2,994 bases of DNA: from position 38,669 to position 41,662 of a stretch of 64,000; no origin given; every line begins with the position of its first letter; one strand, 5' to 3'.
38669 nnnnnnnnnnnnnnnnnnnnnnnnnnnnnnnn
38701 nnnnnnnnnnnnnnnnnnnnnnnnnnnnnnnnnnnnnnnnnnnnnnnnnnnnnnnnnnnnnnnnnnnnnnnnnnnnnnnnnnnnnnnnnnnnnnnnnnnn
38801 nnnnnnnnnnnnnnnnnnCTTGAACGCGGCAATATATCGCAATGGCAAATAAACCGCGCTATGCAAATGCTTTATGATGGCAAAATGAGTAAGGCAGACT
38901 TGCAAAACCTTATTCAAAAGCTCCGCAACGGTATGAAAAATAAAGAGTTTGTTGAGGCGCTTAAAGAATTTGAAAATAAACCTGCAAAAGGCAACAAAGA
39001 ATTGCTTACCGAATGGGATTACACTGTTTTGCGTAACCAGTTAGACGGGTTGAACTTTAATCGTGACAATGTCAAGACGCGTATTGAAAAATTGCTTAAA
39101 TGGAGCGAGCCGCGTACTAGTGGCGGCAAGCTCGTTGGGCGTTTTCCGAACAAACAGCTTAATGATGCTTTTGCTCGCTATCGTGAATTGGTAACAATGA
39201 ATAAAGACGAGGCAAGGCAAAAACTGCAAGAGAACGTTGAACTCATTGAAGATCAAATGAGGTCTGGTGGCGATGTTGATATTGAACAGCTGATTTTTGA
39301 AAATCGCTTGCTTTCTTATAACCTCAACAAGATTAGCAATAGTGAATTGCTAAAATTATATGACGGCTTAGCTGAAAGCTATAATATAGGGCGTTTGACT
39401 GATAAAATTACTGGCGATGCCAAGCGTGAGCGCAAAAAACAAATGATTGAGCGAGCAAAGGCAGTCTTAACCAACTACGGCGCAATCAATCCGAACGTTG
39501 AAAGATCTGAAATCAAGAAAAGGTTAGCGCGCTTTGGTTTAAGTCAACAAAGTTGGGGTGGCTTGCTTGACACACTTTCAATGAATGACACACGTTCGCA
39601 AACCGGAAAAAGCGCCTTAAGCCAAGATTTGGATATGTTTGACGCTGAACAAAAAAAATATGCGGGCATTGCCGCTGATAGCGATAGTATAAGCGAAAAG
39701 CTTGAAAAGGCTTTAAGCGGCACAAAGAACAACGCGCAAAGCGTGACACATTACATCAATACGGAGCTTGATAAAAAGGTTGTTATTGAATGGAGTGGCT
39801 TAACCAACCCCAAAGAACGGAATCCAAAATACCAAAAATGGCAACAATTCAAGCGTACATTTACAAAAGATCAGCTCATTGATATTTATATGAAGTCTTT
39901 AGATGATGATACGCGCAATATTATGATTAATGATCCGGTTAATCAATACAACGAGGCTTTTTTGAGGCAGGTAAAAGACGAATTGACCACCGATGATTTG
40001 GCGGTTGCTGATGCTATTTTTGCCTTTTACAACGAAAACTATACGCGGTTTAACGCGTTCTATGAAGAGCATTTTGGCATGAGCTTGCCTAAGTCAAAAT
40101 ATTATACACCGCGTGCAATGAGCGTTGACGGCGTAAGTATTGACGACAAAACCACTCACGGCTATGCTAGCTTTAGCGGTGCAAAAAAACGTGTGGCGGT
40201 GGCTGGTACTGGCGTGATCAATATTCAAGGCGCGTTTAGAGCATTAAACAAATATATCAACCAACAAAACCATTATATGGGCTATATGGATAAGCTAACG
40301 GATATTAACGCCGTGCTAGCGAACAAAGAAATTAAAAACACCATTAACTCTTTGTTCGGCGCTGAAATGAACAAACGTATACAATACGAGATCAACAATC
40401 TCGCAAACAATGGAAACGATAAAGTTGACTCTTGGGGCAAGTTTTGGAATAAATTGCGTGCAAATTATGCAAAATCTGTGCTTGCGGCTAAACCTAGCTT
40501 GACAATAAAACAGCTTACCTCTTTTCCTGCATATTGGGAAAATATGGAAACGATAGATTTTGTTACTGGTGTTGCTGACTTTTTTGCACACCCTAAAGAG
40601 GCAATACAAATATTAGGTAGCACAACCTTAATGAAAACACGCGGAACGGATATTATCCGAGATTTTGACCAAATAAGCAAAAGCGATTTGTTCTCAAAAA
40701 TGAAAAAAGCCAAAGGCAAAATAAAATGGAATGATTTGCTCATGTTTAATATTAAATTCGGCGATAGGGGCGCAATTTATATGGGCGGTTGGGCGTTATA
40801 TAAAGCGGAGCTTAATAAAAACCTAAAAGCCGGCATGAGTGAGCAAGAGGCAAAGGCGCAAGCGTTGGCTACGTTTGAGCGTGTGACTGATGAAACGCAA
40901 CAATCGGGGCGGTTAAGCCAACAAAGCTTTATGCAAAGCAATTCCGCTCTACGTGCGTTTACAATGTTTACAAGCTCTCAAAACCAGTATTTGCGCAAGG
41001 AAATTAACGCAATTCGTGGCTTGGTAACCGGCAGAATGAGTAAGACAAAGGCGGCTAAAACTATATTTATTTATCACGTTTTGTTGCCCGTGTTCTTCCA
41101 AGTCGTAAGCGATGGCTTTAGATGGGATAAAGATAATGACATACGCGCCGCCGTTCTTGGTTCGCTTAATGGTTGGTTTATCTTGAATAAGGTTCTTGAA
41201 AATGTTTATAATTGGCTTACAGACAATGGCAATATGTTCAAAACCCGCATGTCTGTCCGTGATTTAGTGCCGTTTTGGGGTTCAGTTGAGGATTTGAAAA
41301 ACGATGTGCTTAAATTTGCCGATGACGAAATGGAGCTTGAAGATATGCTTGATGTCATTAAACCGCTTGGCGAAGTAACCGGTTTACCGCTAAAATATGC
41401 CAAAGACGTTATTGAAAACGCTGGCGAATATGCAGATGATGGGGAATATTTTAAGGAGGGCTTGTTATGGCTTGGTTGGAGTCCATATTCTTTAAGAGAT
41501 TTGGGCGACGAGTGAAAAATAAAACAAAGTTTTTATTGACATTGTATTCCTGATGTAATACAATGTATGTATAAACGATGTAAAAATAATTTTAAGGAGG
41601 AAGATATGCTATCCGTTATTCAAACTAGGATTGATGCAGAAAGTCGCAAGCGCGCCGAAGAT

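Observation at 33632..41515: A 2627-aa polyvalent virion protein with ADP-ribosyltransferase-like and zincin (HExxH) modules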

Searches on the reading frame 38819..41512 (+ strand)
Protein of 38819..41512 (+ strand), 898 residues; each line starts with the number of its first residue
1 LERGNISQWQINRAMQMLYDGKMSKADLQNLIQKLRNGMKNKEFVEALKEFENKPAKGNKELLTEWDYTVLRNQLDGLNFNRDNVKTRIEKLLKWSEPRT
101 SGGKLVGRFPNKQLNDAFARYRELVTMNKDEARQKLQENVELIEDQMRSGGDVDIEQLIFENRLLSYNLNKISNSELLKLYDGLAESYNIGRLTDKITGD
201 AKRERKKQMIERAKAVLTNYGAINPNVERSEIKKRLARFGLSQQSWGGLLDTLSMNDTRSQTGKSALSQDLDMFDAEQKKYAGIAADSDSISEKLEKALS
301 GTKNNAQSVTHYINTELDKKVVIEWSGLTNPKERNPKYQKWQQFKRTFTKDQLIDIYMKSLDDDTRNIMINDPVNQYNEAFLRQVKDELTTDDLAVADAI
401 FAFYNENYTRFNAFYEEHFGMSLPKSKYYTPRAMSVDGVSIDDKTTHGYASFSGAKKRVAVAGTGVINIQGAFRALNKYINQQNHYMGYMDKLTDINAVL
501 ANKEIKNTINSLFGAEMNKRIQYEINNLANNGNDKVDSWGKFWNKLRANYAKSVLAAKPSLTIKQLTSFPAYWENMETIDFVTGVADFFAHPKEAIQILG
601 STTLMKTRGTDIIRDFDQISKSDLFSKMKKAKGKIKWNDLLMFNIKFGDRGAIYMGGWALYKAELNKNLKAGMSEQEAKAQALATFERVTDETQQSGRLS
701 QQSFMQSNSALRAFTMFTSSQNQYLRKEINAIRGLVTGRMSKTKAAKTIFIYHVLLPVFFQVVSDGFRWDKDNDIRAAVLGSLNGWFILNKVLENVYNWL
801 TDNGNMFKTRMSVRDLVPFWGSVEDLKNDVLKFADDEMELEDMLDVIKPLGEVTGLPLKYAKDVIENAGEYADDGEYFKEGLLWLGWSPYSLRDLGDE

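Call 44: search_dna_similar(collection=phages, mode=protein, query=window:38819-41512:+, max_evalue=0.001, max_rows=25)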
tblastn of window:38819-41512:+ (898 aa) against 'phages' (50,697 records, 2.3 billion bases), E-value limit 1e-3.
Records with a match: 4; places in all: 4; records where one place covers at least 80% of the query: 0.
Best place of each record, by identity: <60% 4.
By first word of the organism name: Tenacibaculum 2; Pseudomonas 2.
By host as written in the record: Tenacibaculum sp. AHE14PA 2; - 2.
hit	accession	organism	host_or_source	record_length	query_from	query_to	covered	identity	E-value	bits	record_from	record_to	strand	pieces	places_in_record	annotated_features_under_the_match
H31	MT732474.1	Tenacibaculum phage Gundel_1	Tenacibaculum sp. AHE14PA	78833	184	726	60%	21.9%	2e-6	58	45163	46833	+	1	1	structural protein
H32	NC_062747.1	Tenacibaculum phage Gundel_1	Tenacibaculum sp. AHE14PA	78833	184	726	60%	21.9%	2e-6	58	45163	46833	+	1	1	structural protein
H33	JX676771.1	Pseudomonas phage AF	soil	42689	469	777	34%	19.8%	1e-4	52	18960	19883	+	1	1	hypothetical protein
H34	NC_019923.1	Pseudomonas phage AF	soil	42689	469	777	34%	19.8%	1e-4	52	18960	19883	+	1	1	hypothetical protein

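Call 46: get_annotated_region(hit=H33, flank=9000)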
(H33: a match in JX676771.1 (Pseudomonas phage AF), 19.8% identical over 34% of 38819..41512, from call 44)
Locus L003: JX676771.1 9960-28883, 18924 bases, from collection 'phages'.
description: Pseudomonas phage AF, complete genome.
organism: Pseudomonas phage AF (NCBI taxid 1235689)
taxonomy: Viruses; Duplodnaviria; Heunggongvirae; Uroviricota; Caudoviricetes
host: -; source: soil; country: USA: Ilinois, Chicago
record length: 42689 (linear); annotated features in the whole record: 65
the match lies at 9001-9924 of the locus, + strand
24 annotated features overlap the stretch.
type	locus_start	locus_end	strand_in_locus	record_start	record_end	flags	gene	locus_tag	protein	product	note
CDS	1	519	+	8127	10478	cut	-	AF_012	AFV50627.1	hypothetical protein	-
CDS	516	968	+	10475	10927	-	-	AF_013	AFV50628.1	putative internal virion protein A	-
CDS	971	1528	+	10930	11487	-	-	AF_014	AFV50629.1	putative internal virion protein B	-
CDS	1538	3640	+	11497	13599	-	-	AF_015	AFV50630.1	putative structural lysozyme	-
CDS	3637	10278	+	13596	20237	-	-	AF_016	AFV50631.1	hypothetical protein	-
CDS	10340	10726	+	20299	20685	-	-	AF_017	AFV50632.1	putative class I holin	-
CDS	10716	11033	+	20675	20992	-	-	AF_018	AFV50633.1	putative class I holin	-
CDS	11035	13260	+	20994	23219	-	-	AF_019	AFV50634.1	putative tail spike protein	-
CDS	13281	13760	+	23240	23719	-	-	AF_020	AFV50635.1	putative endolysin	-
CDS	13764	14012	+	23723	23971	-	-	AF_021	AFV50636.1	putative Rz-like protein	-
CDS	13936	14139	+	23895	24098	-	-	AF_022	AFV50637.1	putative Rz1-like protein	-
CDS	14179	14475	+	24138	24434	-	-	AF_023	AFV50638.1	hypothetical protein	-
CDS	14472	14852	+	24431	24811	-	-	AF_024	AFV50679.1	hypothetical protein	-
CDS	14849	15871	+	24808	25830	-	-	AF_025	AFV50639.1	hypothetical protein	-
CDS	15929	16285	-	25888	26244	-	-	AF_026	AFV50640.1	hypothetical protein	-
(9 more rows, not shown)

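Call 47: get_annotated_region(hit=H31, flank=9000)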
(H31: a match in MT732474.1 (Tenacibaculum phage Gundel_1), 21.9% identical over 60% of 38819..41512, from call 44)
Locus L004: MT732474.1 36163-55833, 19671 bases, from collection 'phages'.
description: Tenacibaculum phage Gundel_1, complete genome.
organism: Tenacibaculum phage Gundel_1 (NCBI taxid 2745672)
taxonomy: Viruses; Duplodnaviria; Heunggongvirae; Uroviricota; Caudoviricetes; Pachyviridae; Gundelvirus; Gundelvirus Gundel
host: Tenacibaculum sp. AHE14PA; source: surface seawater; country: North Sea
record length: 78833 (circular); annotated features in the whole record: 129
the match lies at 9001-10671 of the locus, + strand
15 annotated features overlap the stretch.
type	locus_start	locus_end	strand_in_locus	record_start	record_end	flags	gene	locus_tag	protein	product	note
CDS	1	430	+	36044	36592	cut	-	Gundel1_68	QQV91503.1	hypothetical protein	-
CDS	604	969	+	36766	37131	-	-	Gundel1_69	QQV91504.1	hypothetical protein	-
CDS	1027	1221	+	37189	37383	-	-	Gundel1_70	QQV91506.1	hypothetical protein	-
CDS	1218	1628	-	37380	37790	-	-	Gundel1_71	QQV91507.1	hypothetical protein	-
CDS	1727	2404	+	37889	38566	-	-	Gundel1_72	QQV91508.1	structural protein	-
CDS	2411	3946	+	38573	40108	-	-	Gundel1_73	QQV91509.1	hypothetical protein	-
CDS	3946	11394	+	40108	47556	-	-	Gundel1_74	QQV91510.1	structural protein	-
CDS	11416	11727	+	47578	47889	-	-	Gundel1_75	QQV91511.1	hypothetical protein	-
CDS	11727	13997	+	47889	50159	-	-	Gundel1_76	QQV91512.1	hypothetical protein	-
CDS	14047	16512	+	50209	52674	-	-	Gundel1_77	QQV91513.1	structural protein/portal protein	structural protein/portal protein (VirFam)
CDS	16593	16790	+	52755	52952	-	-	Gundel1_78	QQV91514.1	hypothetical protein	-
CDS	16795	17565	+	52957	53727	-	-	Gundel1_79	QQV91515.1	hypothetical protein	-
CDS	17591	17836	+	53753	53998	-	-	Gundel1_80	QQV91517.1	hypothetical protein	-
CDS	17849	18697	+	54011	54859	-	-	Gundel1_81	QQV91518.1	hypothetical protein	-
CDS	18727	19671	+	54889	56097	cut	-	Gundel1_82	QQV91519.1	hypothetical protein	-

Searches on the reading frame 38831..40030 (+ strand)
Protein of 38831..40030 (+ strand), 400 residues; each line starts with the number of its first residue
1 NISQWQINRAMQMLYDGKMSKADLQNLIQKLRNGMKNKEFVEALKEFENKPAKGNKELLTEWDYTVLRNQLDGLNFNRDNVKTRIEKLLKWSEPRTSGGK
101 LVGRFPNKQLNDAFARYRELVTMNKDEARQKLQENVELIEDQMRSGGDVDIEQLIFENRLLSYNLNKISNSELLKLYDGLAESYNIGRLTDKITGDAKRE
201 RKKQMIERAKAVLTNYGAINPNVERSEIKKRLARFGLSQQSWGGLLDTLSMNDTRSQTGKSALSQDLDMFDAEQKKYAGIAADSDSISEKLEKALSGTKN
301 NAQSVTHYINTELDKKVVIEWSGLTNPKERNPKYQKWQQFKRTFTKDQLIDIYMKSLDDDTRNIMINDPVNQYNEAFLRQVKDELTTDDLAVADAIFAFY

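Call 10: search_protein_families(library=pfam, proteins=[window:38831-40030:+], max_evalue=10)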
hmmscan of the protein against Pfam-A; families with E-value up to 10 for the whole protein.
window:38831-40030:+ (400 aa): 3 families
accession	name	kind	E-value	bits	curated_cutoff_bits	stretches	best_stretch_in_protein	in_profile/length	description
PF03732.24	Retrotrans_gag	-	0.011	16.4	24.1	1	329-386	20-78/97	Retrotransposon gag protein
PF02183.23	HALZ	-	0.064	13.9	28.1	1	60-88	3-31/43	Homeobox associated leucine zipper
PF01625.27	PMSR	-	0.13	12.9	23.7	0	107-148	81-122/153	Peptide methionine sulfoxide reductase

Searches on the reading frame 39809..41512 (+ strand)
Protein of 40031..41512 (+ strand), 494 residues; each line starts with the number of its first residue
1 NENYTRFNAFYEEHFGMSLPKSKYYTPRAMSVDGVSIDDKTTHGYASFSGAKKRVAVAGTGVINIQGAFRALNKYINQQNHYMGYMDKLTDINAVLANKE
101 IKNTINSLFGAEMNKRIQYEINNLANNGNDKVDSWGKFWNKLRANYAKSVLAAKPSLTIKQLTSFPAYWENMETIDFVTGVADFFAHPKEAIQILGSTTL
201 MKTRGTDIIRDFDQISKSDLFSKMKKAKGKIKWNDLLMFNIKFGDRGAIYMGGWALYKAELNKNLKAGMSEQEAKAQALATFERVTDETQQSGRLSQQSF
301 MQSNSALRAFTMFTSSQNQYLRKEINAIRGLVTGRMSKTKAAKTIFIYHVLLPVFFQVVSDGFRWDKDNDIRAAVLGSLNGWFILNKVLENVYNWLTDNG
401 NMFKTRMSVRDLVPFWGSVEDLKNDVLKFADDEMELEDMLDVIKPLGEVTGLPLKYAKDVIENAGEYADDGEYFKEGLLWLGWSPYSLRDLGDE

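Call 10: search_protein_families(library=pfam, proteins=[window:40031-41512:+], max_evalue=10)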
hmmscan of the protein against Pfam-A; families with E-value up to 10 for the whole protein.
window:40031-41512:+ (494 aa): 4 families
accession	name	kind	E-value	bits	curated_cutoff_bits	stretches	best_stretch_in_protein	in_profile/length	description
PF00542.24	Ribosomal_L12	-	0.0058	17.4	25.9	1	440-466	13-39/67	Ribosomal protein L7/L12 C-terminal domain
PF08311.18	Mad3_BUB1_I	-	0.075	13.4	31.4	1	116-197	5-88/123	Mad3/BUB1 homology region 1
PF04010.18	DUF357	-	0.13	12.7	29.4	1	456-476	26-46/73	Protein of unknown function (DUF357)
PF07749.17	ERp29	-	0.67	11.2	24.3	1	266-342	11-83/95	Endoplasmic reticulum protein ERp29, C-terminal domain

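Call 70: predict_structure(alignment_id=A3)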
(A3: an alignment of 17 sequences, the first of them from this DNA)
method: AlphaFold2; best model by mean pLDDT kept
length: 568 residues; sequences in the alignment: 17
mean_pLDDT: 57.3   pTM: 0.37
mean pLDDT of the five models: 57.3, 50.4, 49.9, 47.3, 45.2
residues with pLDDT >= 90: 2; 70-90: 170; 50-70: 159; < 50: 237
segments of 3 or more residues with pLDDT < 50: 1-13, 104-132, 201-230, 279-311, 365-389, 462-544, 549-568
pLDDT, mean of each block of 10 residues (from residue 1): 39 62 86 81 76 87 79 77 70 69 42 32 40 61 69 61 61 70 68 57 38 35 38 61 79 80 77 61 41 38 43 59 81 88 87 81 49 36 42 64 69 74 70 61 66 55 47 39 30 28 30 30 32 44 47 40 39
secondary structure, 60 per line:
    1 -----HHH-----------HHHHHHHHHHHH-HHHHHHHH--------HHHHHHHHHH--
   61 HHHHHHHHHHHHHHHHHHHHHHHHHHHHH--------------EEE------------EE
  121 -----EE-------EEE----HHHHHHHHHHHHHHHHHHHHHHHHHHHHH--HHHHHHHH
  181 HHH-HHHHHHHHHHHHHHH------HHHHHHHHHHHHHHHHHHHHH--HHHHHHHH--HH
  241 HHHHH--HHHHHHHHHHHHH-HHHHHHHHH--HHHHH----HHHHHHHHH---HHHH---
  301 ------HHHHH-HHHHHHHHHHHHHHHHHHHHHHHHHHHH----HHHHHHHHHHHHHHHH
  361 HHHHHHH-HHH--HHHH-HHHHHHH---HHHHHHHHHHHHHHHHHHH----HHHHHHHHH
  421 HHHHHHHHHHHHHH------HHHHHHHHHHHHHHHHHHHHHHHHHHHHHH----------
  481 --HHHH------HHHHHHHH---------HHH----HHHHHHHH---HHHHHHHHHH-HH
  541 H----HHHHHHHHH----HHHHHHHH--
elements in order: H20-31 H33-40 H49-58 H61-89 E104-106 E135-137 H142-170 H173-183 H185-199 H206-226 H229-236 H239-245 H248-260 H262-270 H273-277 H282-290 H294-297 H307-311 H313-340 H345-367 H374-377 H379-385 H389-407 H412-434 H441-470 H483-486 H493-500 H517-524 H528-537 H546-554 H559-566

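Call 79: fold_search(model_id=the predicted structure, library=pdb)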
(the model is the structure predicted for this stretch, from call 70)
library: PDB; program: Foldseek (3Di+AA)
matches with E <= 10: 70; with E <= 0.001: 0
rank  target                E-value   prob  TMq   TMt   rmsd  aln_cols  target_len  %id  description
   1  6hfb_D                1.3e+00  0.08  0.10  0.12  22.4       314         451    8  Outward-facing conformation of a multidrug resistance MATE family transporter of the MOP superfamily. (released 2019-06-12)
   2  7e14_R                1.7e+00  0.08  0.10  0.13  18.1       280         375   14  Compound2_GLP-1R_OWL833_Gs complex structure (released 2021-07-07)
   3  9fqr_K2               2.7e+00  0.02  0.07  0.02  55.2       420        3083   13  96-nm repeat of axonemal doublet microtubules from bovine sperm (released 2025-03-26)
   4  9nyi_A                3.6e+00  0.06  0.09  0.13  15.9       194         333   13  Structure of HalA in complex with oligodeoxyadenylate (released 2025-05-07)
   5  5k3h_D                3.6e+00  0.05  0.12  0.11  26.4       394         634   11  Crystals structure of Acyl-CoA oxidase-1 in Caenorhabditis elegans, Apo form-II (released 2016-08-24)
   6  7tyn_R                4.1e+00  0.05  0.11  0.15  17.2       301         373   12  Calcitonin Receptor in complex with Gs and salmon calcitonin peptide (released 2022-03-30)
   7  6gwh                  4.3e+00  0.04  0.10  0.12  22.0       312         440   10  Outward-facing conformation of a multidrug resistance MATE family transporter of the MOP superfamily. (released 2019-06-05)
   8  6okz_A                4.8e+00  0.04  0.12  0.14  19.8       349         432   12  Structure of VcINDY bound to Fumarate (released 2020-10-28)
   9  7tyo_R                5.1e+00  0.03  0.11  0.15  17.2       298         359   11  Calcitonin receptor in complex with Gs and human calcitonin peptide (released 2022-03-23)
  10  7rs4_A                5.3e+00  0.07  0.09  0.18  19.2       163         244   12  Crystal Structure of the ER-alpha Ligand-binding Domain (L372S, L536S) in complex with DMERI-8 (released 2021-09-08)
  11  5tmc_F                5.3e+00  0.03  0.10  0.15  29.0       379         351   12  Re-refinement of Thermus thermopiles DNA-directed RNA polymerase structure (released 2016-11-23)
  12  8dwc_R                5.5e+00  0.05  0.12  0.20  15.3       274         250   14  CryoEM structure of Gq-coupled MRGPRX1 with peptide agonist BAM8-22 (released 2022-11-02)
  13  3vvs_A                5.5e+00  0.04  0.10  0.13  22.3       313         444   11  Crystal structure of MATE in complex with MaD3S (released 2013-04-03)
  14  4mq9_F                5.5e+00  0.03  0.11  0.15  29.0       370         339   10  Crystal structure of Thermus thermophilus RNA polymerase holoenzyme in complex with GE23077 (released 2014-05-07)
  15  1ku2_A                5.8e+00  0.03  0.08  0.15  19.1       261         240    9  Crystal Structure of Thermus aquaticus RNA Polymerase Sigma Subunit Fragment Containing Regions 1.2 to 3.1 (released 2002-04-03)
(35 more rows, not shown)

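Call 93: search_protein_representatives(alignment_id=A3)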
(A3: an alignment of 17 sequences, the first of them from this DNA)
Query: 17 sequences, 574 profile positions. Proteins with E-value up to 0.001 (for the whole library): 10699; up to 1e-10: 7332; up to 1e-30: 2479. The best 150 are listed.
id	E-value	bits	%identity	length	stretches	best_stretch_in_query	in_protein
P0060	2.2e-247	838.5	-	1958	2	2-573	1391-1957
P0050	8.7e-247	836.5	-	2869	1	2-572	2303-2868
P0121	3.1e-245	831.4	-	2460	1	2-573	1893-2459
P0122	8.3e-241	816.8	-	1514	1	2-573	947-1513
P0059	1.3e-239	812.8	-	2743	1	8-573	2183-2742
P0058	8.3e-239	810.2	-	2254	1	2-572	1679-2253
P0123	3.4e-237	804.8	-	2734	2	3-572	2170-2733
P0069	6.9e-237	803.8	-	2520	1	2-573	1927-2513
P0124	3.9e-233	791.4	-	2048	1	2-573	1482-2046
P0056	5.0e-232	787.8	-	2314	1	2-573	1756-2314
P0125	2.4e-230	782.2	-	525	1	47-573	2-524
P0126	6.7e-225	764.2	-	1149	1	2-573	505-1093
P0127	2.5e-224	762.4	-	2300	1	14-573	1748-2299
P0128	3.4e-224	761.9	-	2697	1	4-573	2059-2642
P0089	4.9e-221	751.5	-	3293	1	2-573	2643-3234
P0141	1.2e-188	644.6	-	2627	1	17-573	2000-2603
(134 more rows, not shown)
